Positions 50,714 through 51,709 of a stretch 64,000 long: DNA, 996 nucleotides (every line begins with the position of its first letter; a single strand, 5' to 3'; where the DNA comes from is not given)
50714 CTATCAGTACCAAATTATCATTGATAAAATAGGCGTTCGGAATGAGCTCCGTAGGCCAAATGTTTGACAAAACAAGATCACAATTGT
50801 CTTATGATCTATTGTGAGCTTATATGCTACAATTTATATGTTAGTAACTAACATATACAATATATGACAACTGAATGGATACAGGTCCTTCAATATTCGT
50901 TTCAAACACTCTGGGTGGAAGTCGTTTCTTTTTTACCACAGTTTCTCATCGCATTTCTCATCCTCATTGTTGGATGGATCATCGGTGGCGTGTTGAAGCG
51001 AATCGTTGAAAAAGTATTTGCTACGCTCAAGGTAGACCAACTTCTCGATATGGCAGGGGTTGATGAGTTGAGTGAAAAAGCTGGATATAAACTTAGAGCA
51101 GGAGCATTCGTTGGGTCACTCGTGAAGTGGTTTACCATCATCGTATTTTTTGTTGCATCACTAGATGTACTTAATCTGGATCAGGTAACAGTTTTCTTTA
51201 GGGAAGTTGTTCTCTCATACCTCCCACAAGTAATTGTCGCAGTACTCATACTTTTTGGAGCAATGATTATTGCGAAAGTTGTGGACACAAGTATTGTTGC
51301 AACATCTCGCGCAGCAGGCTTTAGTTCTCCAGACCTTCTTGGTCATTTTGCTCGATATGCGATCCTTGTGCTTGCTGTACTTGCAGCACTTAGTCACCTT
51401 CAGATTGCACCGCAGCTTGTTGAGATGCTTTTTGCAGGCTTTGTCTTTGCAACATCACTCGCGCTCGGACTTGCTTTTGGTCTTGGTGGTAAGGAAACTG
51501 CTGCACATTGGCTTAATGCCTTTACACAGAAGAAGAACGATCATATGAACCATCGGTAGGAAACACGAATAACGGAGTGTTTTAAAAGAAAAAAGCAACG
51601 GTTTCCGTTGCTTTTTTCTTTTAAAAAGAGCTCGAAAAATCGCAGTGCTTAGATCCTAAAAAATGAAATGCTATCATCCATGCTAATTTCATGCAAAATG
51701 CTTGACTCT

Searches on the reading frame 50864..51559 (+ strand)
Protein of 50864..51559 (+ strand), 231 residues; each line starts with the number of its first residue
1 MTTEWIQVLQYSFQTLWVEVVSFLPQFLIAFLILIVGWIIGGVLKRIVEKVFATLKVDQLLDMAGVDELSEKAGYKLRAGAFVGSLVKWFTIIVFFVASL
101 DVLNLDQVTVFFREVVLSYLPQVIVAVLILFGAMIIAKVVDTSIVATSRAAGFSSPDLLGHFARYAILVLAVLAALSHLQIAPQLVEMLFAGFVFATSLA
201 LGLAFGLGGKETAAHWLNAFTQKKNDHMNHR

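Call 8: search_protein_families(library=pfam, proteins=[window:50864-51559:+])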
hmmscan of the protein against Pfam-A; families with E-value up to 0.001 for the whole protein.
window:50864-51559:+ (231 aa): 1 family
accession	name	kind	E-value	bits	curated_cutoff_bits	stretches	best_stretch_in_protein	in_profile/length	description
PF05552.17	MS_channel_1st_1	-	6.1e-18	64.9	22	2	13-59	3-49/50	Mechanosensitive ion channel, conserved TM helix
